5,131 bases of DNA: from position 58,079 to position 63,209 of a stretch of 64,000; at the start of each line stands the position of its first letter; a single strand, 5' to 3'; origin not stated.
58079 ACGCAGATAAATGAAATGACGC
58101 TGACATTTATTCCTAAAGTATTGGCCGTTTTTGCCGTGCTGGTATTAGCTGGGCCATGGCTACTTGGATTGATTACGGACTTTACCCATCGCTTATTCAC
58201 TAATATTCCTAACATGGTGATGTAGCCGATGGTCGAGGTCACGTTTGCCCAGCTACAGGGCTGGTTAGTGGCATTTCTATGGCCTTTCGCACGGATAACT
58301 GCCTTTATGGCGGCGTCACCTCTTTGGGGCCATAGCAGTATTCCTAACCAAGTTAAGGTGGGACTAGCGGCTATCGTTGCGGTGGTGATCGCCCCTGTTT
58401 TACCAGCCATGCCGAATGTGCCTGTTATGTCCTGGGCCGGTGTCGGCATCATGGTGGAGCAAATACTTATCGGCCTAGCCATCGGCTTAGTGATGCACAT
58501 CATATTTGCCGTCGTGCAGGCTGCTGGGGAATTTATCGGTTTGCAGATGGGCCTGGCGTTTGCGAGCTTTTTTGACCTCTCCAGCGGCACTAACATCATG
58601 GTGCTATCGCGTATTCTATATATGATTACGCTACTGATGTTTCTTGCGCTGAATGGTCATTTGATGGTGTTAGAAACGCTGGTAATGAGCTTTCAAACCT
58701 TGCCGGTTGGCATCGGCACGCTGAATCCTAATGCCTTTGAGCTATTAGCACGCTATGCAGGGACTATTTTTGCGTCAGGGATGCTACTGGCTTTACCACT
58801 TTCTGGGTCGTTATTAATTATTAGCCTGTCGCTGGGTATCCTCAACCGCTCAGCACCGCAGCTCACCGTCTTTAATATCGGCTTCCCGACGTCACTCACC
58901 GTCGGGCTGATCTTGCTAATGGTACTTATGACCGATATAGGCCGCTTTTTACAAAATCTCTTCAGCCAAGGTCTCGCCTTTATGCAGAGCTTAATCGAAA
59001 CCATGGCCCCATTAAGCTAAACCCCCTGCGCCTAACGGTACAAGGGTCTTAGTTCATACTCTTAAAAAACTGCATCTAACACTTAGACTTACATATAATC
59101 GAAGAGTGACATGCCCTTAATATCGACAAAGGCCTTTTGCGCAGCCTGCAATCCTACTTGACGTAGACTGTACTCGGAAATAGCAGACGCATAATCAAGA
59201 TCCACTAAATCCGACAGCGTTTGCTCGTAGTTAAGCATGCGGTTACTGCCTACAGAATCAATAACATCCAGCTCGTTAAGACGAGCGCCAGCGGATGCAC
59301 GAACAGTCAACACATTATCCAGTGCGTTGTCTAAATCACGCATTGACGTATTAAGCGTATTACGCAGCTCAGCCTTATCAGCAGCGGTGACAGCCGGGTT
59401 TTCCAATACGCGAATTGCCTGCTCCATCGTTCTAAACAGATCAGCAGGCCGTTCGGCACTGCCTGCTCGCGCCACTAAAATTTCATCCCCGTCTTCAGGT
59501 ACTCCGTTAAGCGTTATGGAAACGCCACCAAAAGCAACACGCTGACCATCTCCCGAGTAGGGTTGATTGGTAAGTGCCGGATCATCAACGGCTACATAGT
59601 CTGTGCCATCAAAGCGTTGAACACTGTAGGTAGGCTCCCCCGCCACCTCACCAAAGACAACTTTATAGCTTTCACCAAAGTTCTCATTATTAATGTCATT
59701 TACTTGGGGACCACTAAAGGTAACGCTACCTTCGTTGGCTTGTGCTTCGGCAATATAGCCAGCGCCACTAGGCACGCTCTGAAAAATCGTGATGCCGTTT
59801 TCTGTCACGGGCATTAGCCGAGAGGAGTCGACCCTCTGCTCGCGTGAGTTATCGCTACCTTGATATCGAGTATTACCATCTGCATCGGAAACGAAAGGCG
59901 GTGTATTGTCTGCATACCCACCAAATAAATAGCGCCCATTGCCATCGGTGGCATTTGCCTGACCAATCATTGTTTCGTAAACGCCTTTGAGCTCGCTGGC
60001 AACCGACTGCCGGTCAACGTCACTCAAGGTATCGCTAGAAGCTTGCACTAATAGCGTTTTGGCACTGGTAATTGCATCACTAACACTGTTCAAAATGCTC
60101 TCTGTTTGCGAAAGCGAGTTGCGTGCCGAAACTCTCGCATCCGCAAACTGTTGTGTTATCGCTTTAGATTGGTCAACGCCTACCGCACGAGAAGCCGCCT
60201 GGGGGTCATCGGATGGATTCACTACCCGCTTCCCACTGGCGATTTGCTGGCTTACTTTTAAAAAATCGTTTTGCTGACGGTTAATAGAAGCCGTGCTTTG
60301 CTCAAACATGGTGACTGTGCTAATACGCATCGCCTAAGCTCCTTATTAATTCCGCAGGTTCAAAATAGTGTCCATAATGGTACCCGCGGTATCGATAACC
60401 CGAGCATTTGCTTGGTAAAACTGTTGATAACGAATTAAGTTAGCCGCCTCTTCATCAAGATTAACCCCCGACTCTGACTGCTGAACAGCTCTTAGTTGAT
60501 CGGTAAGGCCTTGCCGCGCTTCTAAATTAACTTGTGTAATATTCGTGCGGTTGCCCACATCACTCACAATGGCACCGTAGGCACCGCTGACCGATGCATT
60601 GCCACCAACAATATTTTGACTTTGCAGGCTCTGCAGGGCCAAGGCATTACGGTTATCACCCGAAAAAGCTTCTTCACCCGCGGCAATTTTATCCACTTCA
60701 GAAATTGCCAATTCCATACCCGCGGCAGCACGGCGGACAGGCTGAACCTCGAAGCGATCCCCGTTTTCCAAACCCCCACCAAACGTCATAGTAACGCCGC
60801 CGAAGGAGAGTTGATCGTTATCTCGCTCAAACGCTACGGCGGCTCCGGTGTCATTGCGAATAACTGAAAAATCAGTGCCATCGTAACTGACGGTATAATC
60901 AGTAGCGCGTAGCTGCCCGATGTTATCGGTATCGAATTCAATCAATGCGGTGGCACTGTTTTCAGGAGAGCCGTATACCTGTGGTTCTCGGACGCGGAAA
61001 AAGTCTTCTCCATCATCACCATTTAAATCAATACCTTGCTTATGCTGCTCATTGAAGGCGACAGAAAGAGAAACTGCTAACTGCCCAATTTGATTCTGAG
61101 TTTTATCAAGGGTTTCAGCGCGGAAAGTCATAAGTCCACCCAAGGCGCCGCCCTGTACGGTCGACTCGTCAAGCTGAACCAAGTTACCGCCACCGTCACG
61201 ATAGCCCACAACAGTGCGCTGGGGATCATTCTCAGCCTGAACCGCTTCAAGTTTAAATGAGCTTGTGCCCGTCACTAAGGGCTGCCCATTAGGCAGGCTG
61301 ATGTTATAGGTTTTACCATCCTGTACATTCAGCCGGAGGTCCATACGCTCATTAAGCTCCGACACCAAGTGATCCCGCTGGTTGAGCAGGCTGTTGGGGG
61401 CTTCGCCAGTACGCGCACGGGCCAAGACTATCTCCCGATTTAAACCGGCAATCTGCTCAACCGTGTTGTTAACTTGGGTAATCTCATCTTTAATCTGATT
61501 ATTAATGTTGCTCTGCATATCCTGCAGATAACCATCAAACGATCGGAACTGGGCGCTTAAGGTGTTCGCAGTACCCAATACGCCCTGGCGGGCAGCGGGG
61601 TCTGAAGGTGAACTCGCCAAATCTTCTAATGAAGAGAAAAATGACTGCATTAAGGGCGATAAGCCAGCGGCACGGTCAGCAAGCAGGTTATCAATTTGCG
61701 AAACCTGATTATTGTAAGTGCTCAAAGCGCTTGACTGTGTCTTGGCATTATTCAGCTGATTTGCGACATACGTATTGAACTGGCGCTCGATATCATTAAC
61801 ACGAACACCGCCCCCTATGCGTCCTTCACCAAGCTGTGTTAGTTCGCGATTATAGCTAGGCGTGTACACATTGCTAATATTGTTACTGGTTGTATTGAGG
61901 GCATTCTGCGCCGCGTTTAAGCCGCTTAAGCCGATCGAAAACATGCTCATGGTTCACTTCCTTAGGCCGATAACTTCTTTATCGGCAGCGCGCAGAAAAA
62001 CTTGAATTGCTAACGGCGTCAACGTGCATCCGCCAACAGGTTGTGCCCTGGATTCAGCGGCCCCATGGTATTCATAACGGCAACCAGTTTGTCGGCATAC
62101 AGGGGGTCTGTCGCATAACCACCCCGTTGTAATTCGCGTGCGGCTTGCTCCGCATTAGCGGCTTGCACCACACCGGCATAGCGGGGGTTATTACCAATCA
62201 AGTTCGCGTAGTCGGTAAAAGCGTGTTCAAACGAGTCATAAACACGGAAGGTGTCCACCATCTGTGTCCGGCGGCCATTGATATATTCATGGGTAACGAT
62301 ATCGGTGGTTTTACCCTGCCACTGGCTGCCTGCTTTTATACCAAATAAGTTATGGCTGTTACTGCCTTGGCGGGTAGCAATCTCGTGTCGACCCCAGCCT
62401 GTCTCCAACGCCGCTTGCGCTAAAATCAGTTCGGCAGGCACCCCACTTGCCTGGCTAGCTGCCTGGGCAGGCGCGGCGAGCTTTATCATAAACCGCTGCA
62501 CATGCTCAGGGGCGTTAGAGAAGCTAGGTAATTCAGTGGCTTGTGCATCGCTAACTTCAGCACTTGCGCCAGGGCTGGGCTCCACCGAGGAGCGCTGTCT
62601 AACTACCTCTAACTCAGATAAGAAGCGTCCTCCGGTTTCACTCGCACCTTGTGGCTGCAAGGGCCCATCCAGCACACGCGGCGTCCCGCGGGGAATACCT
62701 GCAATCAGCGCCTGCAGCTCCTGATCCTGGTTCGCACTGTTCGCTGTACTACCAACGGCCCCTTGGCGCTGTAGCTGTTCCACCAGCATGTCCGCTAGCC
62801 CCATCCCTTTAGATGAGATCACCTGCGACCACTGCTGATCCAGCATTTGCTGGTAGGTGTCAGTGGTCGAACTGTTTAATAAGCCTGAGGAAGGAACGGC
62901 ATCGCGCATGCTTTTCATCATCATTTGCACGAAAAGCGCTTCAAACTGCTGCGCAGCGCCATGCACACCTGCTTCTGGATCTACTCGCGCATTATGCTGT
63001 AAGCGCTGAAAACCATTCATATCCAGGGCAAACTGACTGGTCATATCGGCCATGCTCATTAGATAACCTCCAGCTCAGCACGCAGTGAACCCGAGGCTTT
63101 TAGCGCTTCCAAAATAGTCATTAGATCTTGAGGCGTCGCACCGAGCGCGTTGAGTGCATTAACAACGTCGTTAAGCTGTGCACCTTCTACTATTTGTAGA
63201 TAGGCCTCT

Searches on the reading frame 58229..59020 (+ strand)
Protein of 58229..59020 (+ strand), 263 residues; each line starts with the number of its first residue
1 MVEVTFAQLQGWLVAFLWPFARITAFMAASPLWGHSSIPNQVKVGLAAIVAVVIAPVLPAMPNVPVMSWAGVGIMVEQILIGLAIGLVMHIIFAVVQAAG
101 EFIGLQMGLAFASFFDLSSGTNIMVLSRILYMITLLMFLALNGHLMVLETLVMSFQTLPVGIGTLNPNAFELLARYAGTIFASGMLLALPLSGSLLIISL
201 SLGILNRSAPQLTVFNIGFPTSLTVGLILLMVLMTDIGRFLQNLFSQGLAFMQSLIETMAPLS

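Call 58: search_protein_families(library=pfam, proteins=[window:58229-59020:+], max_evalue=0.00001)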
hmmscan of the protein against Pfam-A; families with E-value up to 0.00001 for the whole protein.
window:58229-59020:+ (263 aa): 1 family
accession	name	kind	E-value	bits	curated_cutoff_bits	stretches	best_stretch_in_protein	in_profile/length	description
PF01311.25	Bac_export_1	-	2.8e-65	220.6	27.8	1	14-247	2-229/230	Bacterial export proteins, family 1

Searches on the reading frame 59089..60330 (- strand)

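Call 61: search_protein_families(library=pfam, proteins=[window:59089-60330:-], max_evalue=0.0001)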
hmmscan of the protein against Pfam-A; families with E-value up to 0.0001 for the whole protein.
window:59089-60330:- (413 aa): 1 family
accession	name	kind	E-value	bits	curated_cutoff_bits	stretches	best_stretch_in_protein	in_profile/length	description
PF00669.25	Flagellin_N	-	2.5e-19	70.2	26.6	1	3-139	1-137/139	Bacterial flagellin N-terminal helical region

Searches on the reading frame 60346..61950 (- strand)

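Call 61: search_protein_families(library=pfam, proteins=[window:60346-61950:-], max_evalue=0.0001)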
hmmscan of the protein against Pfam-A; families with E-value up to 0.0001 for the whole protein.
window:60346-61950:- (534 aa): 4 families
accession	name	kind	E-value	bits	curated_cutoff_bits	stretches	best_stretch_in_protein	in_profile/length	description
PF22638.1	FlgK_D1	-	5.3e-76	255.7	28.6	1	84-318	2-233/233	Flagellar hook-associated protein FlgK helical domain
PF06429.18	Flg_bbr_C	-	2.9e-11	43.1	23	1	493-532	7-46/46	Flagellar basal body rod FlgEFG protein C-terminal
PF21158.3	flgK_1st_1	-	1.3e-10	41.6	24.2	1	331-404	6-81/81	Flagellar hook-associated protein 1, D2-like domain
PF00460.25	Flg_bb_rod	-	1.9e-06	28.1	20.7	1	6-31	3-28/31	Flagella basal body rod protein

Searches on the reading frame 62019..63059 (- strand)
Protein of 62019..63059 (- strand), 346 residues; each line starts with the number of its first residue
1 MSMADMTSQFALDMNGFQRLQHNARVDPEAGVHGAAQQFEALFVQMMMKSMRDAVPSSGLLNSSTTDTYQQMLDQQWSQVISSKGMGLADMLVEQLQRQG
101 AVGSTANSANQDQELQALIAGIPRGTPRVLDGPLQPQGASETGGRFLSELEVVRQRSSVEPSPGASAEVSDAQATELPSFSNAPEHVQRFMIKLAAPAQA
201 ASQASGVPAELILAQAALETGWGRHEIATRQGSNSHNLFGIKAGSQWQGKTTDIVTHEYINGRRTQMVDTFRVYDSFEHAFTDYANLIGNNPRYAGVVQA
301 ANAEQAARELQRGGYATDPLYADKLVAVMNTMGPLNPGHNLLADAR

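Call 61: search_protein_families(library=pfam, proteins=[window:62019-63059:-], max_evalue=0.0001)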
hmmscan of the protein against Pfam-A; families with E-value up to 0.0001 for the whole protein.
window:62019-63059:- (346 aa): 2 families
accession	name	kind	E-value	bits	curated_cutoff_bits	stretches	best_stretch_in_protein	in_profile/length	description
PF01832.25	Glucosaminidase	-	6.5e-36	124.1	30.2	1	197-332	3-121/123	Mannosyl-glycoprotein endo-beta-N-acetylglucosaminidase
PF10135.14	Rod-binding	-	3e-16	60.1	25.1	1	49-95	1-51/51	Rod binding protein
